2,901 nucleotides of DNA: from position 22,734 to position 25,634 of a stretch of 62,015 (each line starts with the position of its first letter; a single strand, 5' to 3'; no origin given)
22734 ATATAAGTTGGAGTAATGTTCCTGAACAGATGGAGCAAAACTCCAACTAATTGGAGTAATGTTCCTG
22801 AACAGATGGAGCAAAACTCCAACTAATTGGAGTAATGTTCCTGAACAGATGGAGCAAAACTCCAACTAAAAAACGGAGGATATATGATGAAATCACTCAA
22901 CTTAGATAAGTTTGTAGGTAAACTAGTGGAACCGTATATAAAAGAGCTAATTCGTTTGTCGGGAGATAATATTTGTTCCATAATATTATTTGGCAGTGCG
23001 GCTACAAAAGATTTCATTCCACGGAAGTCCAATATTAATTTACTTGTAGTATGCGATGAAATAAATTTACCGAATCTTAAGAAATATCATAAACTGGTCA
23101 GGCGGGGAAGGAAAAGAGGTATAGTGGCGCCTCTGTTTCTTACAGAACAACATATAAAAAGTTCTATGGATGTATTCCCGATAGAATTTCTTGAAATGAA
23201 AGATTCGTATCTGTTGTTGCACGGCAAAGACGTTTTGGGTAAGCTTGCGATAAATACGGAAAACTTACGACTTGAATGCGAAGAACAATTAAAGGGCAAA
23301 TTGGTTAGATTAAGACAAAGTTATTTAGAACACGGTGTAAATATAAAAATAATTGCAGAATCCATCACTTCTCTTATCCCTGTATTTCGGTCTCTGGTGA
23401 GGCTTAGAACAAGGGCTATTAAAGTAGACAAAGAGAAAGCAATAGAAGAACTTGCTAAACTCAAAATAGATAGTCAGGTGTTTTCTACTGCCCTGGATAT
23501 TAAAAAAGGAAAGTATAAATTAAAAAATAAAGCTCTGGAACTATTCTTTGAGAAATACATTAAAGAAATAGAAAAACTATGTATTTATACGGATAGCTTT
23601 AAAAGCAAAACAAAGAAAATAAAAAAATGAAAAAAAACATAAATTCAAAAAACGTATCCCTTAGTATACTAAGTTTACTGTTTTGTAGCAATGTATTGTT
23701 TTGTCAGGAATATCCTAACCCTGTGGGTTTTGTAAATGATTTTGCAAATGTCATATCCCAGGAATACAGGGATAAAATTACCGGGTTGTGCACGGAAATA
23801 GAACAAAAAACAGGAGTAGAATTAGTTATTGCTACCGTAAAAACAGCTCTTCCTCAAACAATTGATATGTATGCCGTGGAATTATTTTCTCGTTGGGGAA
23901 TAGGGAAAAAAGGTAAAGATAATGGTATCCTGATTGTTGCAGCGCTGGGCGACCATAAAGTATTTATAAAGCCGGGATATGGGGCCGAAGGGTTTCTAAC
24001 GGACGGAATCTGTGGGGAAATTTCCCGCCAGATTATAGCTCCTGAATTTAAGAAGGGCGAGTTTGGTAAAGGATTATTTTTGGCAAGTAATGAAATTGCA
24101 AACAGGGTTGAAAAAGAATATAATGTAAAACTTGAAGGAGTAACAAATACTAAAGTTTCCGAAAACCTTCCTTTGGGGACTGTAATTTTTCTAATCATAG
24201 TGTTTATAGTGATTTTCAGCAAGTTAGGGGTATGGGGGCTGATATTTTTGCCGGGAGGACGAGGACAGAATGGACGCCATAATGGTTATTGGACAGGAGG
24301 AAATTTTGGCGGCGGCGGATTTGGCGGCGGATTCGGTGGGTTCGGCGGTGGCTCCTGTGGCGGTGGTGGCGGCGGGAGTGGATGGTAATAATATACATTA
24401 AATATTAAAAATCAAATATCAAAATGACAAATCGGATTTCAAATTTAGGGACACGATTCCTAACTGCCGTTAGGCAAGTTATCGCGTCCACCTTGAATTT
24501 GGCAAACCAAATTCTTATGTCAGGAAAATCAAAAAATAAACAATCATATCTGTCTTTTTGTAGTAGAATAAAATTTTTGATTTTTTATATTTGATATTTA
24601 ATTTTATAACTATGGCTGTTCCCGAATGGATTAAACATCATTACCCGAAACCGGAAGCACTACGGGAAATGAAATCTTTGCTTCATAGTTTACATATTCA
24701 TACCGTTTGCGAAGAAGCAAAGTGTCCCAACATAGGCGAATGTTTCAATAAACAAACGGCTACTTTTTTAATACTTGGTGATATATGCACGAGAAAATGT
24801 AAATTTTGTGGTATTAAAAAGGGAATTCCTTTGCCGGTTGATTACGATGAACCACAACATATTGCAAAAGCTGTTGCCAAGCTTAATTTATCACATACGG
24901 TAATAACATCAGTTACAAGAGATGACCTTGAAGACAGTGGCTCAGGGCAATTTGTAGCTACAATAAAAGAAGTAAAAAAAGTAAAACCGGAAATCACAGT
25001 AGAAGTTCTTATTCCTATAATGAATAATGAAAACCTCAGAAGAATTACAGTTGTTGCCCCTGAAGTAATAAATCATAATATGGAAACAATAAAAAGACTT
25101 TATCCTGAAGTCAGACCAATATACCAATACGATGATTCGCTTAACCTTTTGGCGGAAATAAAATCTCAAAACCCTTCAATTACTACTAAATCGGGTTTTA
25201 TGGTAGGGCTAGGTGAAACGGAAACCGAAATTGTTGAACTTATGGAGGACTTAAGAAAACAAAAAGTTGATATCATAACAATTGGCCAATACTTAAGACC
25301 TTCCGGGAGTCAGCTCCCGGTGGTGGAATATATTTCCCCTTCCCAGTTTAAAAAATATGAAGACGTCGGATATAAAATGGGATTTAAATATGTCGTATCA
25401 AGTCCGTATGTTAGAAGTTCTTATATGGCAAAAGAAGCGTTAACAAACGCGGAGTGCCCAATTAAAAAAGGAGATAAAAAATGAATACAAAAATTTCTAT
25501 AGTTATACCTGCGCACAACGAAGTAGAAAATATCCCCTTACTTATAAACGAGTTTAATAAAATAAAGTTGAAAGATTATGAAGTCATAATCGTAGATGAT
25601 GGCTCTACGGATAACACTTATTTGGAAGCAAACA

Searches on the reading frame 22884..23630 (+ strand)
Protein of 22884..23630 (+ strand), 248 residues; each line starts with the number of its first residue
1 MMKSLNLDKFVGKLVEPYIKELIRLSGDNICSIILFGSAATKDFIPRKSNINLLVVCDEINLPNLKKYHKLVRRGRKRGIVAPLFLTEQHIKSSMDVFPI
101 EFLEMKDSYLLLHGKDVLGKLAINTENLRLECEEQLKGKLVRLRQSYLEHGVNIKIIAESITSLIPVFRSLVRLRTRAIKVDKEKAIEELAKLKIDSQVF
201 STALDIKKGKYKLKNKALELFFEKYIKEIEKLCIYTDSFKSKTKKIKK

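Call 8: search_protein_families(library=pfam, proteins=[window:22884-23630:+], max_evalue=0.01)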
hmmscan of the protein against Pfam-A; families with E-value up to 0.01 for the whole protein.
window:22884-23630:+ (248 aa): 0 families

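Call 15: find_homologous_proteins(query=window:22884-23627:+)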
Query window:22884-23627:+ (248 aa): 538 proteins with E <= 0.001 among 2409 candidates; the best 120 are listed.
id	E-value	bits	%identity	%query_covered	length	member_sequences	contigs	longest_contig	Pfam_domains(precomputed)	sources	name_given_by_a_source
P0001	2.0e-151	520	100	100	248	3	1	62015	-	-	-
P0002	3.4e-135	467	89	96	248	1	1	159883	-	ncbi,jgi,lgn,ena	ncbi:MAG: hypothetical protein WC614_05310 [bacterium]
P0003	5.0e-135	467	88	96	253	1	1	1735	-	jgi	jgi:predicted nucleotidyltransferase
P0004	1.6e-75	272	57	95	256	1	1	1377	-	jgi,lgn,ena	jgi:predicted nucleotidyltransferase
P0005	7.7e-75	270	57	96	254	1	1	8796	-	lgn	-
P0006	6.3e-74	267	56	98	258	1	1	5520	-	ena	-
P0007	7.9e-74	266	56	96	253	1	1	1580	-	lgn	-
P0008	4.4e-73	264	54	98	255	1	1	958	-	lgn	-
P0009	6.2e-73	263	52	97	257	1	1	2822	-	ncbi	-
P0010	1.6e-72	262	51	94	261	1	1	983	-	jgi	jgi:hypothetical protein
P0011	3.9e-72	261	53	97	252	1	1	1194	-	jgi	jgi:predicted nucleotidyltransferase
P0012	2.6e-71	258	53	99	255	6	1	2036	-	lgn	-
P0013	5.5e-71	257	53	97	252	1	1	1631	-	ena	-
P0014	7.1e-71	257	51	95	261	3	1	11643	-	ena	-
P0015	9.1e-71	256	51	98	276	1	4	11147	-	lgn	-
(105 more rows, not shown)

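Call 16: find_encoding_contigs(protein=P0002, flank=10000, max_places=4)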
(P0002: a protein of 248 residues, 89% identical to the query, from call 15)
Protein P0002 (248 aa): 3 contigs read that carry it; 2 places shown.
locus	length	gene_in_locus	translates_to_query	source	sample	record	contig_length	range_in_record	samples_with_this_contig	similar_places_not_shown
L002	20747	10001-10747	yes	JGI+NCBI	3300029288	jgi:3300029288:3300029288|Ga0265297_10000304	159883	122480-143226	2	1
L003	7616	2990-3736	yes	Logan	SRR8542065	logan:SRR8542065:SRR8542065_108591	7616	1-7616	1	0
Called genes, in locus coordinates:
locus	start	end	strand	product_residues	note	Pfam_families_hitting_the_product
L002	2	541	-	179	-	PF08645:PNK3P, PF13419:HAD_2 (weak), PF00702:Hydrolase, PF13242:Hydrolase_like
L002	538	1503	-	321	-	PF00291:PALP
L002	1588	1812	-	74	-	PF01106:NifU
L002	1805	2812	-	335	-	PF13200:DUF4015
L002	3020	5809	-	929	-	PF24981:Beta-prop_ATRN-LZTR1, PF13964:Beta-prop_Calicin, PF24681:Kelch_KLHDC2_KLHL20_DRC7, PF13418:Beta-prop_TYW4, PF13418:Beta-prop_TYW4, PF24681:Kelch_KLHDC2_KLHL20_DRC7, PF13418:Beta-prop_TYW4, PF24981:Beta-prop_ATRN-LZTR1, +9 more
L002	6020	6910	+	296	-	PF14520:HHH_5 (weak), PF02481:DNA_processg_A, PF18306:LDcluster4 (weak)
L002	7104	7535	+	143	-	PF04307:YdjM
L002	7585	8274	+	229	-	PF01569:PAP2, PF14360:PAP2_C (weak)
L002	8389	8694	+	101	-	-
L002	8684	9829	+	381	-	PF02771:Acyl-CoA_dh_N, PF02770:Acyl-CoA_dh_M, PF00441:Acyl-CoA_dh_1, PF08028:Acyl-CoA_dh_2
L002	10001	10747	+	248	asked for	-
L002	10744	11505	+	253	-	PF04536:TPM_phosphatase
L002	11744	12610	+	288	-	PF16881:LIAS_N (weak), PF04055:Radical_SAM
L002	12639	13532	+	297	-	PF00535:Glycos_transf_2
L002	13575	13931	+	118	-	PF05635:23S_rRNA_IVP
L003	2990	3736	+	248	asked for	-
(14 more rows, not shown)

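Call 23: find_related_loci(query=A2, collection=genome_contigs, flank=4000)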
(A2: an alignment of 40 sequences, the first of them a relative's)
Query A2 (248 aa) in genome_contigs; peptide patterns used: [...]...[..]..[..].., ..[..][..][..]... (x = any residue, [..] = any of these).
599 stretches matched a pattern (row limit reached: there are more); 490 encode a relative of the query (tblastn E <= 1e-3); the best 80 are kept; 80 distinct loci.
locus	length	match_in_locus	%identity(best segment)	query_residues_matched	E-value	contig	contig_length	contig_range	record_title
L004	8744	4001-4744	96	1-248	8e-155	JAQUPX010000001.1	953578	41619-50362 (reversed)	MAG: bacterium isolate STD1_36 NODE_4_length_953578_cov_10.150980_Sandtown_D1, whole genome shotgun sequence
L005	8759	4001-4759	53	1-246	4e-79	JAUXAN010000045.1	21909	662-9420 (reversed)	MAG: bacterium isolate CSMAG_2763 CSMAG_2763_k141_287052_length_21909_cov_224.0000, whole genome shotgun sequence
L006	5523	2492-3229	54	1-238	1e-76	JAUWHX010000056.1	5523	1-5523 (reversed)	MAG: bacterium isolate CSMAG_2279 CSMAG_2279_k141_488125_length_5523_cov_15.4582, whole genome shotgun sequence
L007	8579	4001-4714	55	6-238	7e-76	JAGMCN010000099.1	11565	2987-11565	MAG: candidate division WOR-3 bacterium isolate RS_17_16 ZL495.bin.16.fa_99, whole genome shotgun sequence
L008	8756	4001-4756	51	1-244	6e-75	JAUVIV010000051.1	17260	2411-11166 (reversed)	MAG: bacterium isolate CSMAG_437 CSMAG_437_k127_5261309_length_17260_cov_17.0000, whole genome shotgun sequence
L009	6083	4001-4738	48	3-240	4e-72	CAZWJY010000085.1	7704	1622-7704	MAG TPA_asm: uncultured bacterium isolate binchicken_co349_111 genome assembly, contig: NODE_3735_length_7704_cov_15.330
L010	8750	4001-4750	47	2-240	3e-67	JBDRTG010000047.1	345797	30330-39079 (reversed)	MAG: bacterium isolate MEGAHIT-group-3.50 k141_77758, whole genome shotgun sequence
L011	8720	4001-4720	48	6-240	2e-67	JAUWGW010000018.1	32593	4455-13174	MAG: bacterium isolate CSMAG_2252 CSMAG_2252_k141_1305801_length_32593_cov_11.9925, whole genome shotgun sequence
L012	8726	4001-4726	48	6-239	6e-67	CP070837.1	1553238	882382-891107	MAG: Candidatus Omnitrophota bacterium isolate bin103 chromosome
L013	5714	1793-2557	46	1-246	2e-66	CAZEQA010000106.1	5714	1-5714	MAG TPA_asm: uncultured Planctomycetia bacterium isolate binchicken_co34_26 genome assembly, contig: NODE_25579_length_5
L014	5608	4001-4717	46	6-239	2e-64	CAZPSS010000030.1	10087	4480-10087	MAG TPA_asm: uncultured Planctomycetia bacterium isolate SRP256446_co1_219 genome assembly, contig: NODE_3584_length_100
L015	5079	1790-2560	45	6-245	2e-64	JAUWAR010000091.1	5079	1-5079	MAG: bacterium isolate CSMAG_1299 CSMAG_1299_k141_609802_length_5079_cov_8.0000, whole genome shotgun sequence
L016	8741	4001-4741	46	1-239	1e-64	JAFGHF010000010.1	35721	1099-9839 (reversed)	MAG: Candidatus Omnitrophota bacterium isolate Zod_Metabat.1437 k87_2080178, whole genome shotgun sequence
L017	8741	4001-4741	47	1-239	1e-63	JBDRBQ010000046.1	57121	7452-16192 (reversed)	MAG: Candidatus Omnitrophota bacterium isolate MEGAHIT-group-1.137 k141_12581160, whole genome shotgun sequence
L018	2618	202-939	45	1-240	4e-64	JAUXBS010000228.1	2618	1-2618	MAG: Clostridia bacterium isolate CSMAG_2805 CSMAG_2805_k117_891077_length_2618_cov_11.9560, whole genome shotgun sequen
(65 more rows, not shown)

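Call 24: search_solved_structures(query=A2, max_evalue=1)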
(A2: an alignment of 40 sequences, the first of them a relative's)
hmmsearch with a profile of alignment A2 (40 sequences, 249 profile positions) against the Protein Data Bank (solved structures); distinct sequences matched with E-value up to 1: 5.
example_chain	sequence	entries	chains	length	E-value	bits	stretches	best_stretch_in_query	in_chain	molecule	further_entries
1ylq_A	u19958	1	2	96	0.22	14.1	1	22-64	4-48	putative nucleotidyltransferase, hypothetical protein AF0614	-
2rff_A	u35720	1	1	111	0.55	12.9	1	31-77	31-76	Putative nucleotidyltransferase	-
4cs6_A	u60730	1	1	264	0.59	12.7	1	11-62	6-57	AMINOGLYCOSIDE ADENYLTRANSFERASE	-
5lpa_A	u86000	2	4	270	0.61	12.7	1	11-62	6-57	Streptomycin 3''-adenylyltransferase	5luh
5g4a_A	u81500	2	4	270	0.61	12.7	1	11-62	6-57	Aminoglycoside (3'') (9) adenylyltransferase | Streptomycin 3''-adenylyltransferase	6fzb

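Call 33: predict_structure(alignment_id=A2)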
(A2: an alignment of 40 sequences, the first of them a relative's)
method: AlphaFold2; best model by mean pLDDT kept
length: 248 residues; sequences in the alignment: 40
mean_pLDDT: 88.3   pTM: 0.82
mean pLDDT of the five models: 88.3, 88.2, 88.1, 88.0, 87.7
residues with pLDDT >= 90: 166; 70-90: 63; 50-70: 10; < 50: 9
segments of 3 or more residues with pLDDT < 50: 243-248
pLDDT, mean of each block of 10 residues (from residue 1): 57 87 92 91 81 95 91 92 95 94 92 92 92 97 95 91 94 84 89 93 91 88 97 87 42
secondary structure, 60 per line:
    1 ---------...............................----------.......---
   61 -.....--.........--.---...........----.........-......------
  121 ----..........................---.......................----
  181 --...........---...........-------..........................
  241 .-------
elements in order: H10-29 E30-36 H37-40 E51-57 H62-66 H69-77 E84-87 H88-94 H99-107 E109-114 H125-150 H154-176 H183-193 H197-207 H215-241

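Call 36: list_cluster_members(proteins=[P0001])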
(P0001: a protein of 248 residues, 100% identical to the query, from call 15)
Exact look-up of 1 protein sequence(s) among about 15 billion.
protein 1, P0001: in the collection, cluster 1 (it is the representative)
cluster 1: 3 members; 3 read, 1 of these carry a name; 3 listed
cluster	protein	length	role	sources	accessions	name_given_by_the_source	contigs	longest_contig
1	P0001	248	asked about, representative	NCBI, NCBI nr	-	-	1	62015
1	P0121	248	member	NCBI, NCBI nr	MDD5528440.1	MAG: hypothetical protein PHX21_00240 [bacterium] | hypothetical protein [bacterium]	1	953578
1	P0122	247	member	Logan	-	-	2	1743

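Call 37: fold_search(model_id=the predicted structure, library=pdb)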
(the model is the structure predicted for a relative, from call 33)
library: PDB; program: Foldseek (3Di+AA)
matches with E <= 10: 520; with E <= 0.001: 30
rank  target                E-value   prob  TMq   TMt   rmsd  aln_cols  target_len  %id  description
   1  6xz0                  2.0e-07  1.00  0.55  0.55   7.2       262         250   13  Crystal structure of spectinomycin adenyltransferase AAD(9) from Enterococcus faecialis with spectinomycin (released 2020-04-15)
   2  6nmk_A                3.2e-07  1.00  0.56  0.55   7.0       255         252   11  Binary complex structure of the T130K mutant of ANT-4'' with Neomycin (released 2020-01-15)
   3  6sxj                  3.4e-07  1.00  0.57  0.57   6.9       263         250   13  Crystal structure of spectinomycin adenyltransferase AAD(9) from Enterococcus faecialis (released 2020-04-15)
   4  6xxq_A                6.1e-07  1.00  0.56  0.56   7.1       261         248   13  Crystal structure of spectinomycin adenyltransferase AAD(9) from Enterococcus faecialis with ATP and spectinomycin (released 2020-04-15)
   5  5lpa_A                6.4e-07  1.00  0.60  0.57   6.8       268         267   12  AadA E87Q in complex with ATP, calcium and dihydrostreptomycin (released 2018-01-17)
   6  6un8_A                6.8e-07  1.00  0.55  0.55   6.9       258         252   12  Wild type ANT bound to neomycin (released 2020-05-06)
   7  6nmk_B                1.0e-06  1.00  0.55  0.55   7.0       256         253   12  Binary complex structure of the T130K mutant of ANT-4'' with Neomycin (released 2020-01-15)
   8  5luh_B                1.1e-06  1.00  0.58  0.55   7.1       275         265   13  AadA E87Q in complex with ATP, calcium and streptomycin (released 2018-01-17)
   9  6fzb_B                1.5e-06  1.00  0.60  0.57   7.4       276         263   13  AadA in complex with ATP, magnesium and streptomycin (released 2018-06-13)
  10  5luh_A                1.6e-06  1.00  0.60  0.57   6.8       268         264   12  AadA E87Q in complex with ATP, calcium and streptomycin (released 2018-01-17)
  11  5g4a_B                1.6e-06  1.00  0.60  0.57   6.5       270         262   14  AadA in complex with ATP and magnesium (released 2017-11-29)
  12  6p06_A                1.7e-06  1.00  0.54  0.53   7.0       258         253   13  Ternary structure of the E52D mutant of ANT-4 with Neomycin and AMPCPP (released 2020-01-29)
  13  6fzb_A                1.8e-06  1.00  0.59  0.57   6.7       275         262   12  AadA in complex with ATP, magnesium and streptomycin (released 2018-06-13)
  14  5g4a_A                2.5e-06  1.00  0.60  0.57   6.5       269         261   14  AadA in complex with ATP and magnesium (released 2017-11-29)
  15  7uy4_A                5.9e-06  1.00  0.57  0.55   5.7       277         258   12  Aminoglycoside-modifying enzyme ANT-3,9 in complex with spectinomycin and AMP-PNP (released 2023-05-10)
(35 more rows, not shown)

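Call 38: find_encoding_contigs(protein=P0121, flank=10000, max_places=3)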
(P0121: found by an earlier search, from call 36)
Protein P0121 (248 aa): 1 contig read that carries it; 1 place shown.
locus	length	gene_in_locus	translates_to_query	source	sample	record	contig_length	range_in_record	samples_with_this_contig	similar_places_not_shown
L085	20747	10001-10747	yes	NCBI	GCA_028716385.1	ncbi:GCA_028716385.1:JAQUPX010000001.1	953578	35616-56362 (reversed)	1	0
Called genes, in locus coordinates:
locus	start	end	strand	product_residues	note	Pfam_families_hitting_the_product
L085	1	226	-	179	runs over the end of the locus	PF08645:PNK3P, PF13419:HAD_2 (weak), PF00702:Hydrolase, PF12710:HAD (weak), PF13242:Hydrolase_like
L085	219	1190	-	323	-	PF00291:PALP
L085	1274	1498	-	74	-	PF01106:NifU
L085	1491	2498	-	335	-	PF13200:DUF4015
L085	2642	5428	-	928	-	PF24981:Beta-prop_ATRN-LZTR1 (weak), PF13964:Beta-prop_Calicin, PF24681:Kelch_KLHDC2_KLHL20_DRC7, PF13415:Beta-prop_FBX42 (weak), PF13418:Beta-prop_TYW4, PF24681:Kelch_KLHDC2_KLHL20_DRC7, PF24981:Beta-prop_ATRN-LZTR1, PF13860:FlgD_ig, +8 more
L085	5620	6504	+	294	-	PF14520:HHH_5 (weak), PF02481:DNA_processg_A, PF18306:LDcluster4 (weak)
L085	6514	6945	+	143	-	PF04307:YdjM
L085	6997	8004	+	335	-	PF17761:DUF1016_N, PF06250:YhcG_C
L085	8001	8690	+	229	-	PF01569:PAP2, PF14360:PAP2_C (weak)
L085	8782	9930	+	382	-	PF02771:Acyl-CoA_dh_N, PF02770:Acyl-CoA_dh_M (weak), PF00441:Acyl-CoA_dh_1, PF08028:Acyl-CoA_dh_2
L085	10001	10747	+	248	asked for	-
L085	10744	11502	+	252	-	PF04536:TPM_phosphatase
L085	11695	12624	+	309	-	PF16881:LIAS_N (weak), PF04055:Radical_SAM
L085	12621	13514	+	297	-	PF00535:Glycos_transf_2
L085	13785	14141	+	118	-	PF05635:23S_rRNA_IVP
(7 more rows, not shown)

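Call 39: find_encoding_contigs(protein=P0122, flank=3000, max_places=4)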
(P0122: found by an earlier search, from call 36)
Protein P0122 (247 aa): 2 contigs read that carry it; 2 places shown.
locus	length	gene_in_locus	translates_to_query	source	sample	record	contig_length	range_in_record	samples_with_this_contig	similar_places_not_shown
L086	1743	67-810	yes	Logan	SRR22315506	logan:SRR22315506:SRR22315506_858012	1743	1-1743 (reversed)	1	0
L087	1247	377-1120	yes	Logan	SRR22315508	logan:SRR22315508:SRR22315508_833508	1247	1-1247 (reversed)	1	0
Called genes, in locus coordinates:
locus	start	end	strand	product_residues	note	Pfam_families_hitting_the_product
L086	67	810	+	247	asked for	-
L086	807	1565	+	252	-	PF04536:TPM_phosphatase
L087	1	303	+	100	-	?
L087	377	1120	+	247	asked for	-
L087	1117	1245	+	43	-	?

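Call 46: find_encoding_contigs(protein=window:22884-23630:+, flank=2000, max_places=6)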
Protein window:22884-23630:+ (248 aa): no gene with exactly this product is on record in the collection.

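Call 49: search_protein_families(library=padloc, proteins=[window:22884-23630:+], max_evalue=0.01)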
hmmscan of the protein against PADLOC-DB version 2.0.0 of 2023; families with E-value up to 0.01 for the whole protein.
window:22884-23630:+ (248 aa): 2 families
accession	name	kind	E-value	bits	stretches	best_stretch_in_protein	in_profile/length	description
PDLC04903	PDC-S09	-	7.4e-06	24.2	1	11-60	7-55/108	-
PDLC04905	PDC-S09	-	0.00067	18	1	30-71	21-62/101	-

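Call 50: search_protein_families(library=ncbifam, proteins=[window:22884-23630:+], max_evalue=0.01)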
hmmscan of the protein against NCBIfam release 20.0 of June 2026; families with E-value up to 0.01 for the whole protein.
window:22884-23630:+ (248 aa): 0 families

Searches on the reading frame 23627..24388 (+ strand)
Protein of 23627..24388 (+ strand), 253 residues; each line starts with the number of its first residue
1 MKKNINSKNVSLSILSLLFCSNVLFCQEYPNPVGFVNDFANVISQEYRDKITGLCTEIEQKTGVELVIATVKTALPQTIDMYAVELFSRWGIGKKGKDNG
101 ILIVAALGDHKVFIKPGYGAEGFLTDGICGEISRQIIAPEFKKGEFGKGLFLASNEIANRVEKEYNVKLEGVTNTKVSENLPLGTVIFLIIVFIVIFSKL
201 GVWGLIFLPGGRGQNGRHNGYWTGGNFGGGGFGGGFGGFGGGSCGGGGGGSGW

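Call 8: search_protein_families(library=pfam, proteins=[window:23627-24388:+], max_evalue=0.01)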
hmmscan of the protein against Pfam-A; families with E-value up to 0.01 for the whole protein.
window:23627-24388:+ (253 aa): 1 family
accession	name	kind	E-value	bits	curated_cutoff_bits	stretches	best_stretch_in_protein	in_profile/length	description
PF04536.20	TPM_phosphatase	-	5e-35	120.7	22.1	1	36-158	1-123/125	TPM domain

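Call 49: search_protein_families(library=padloc, proteins=[window:23627-24388:+], max_evalue=0.01)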
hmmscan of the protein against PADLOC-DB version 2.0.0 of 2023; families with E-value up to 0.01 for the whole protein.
window:23627-24388:+ (253 aa): 0 families

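Call 50: search_protein_families(library=ncbifam, proteins=[window:23627-24388:+], max_evalue=0.01)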
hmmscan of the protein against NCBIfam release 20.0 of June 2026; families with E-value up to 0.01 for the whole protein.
window:23627-24388:+ (253 aa): 1 family
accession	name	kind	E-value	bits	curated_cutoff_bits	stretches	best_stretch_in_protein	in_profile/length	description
NF047379.1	photo_II_Psb32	equivalog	1.4e-07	31.5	160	1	35-155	23-145/207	photosystem II repair protein Psb32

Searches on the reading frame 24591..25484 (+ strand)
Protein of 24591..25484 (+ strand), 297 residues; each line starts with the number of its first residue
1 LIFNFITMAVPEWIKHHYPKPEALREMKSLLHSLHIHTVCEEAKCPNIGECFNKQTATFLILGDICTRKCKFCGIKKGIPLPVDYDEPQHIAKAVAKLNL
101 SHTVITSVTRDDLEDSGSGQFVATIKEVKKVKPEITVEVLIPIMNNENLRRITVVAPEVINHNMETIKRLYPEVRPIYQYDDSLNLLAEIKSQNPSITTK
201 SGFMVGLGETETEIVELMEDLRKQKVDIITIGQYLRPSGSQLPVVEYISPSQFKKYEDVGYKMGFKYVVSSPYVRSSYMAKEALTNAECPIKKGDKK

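Call 8: search_protein_families(library=pfam, proteins=[window:24591-25484:+], max_evalue=0.01)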
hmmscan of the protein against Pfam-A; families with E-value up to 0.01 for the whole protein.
window:24591-25484:+ (297 aa): 2 families
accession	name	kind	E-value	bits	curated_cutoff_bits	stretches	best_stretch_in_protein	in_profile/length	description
PF04055.27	Radical_SAM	-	1.5e-12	48.5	29.5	1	61-221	2-166/166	Radical SAM superfamily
PF16881.10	LIAS_N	-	3.8e-07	30.9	27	1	9-45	60-96/96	N-terminal domain of lipoyl synthase of Radical_SAM family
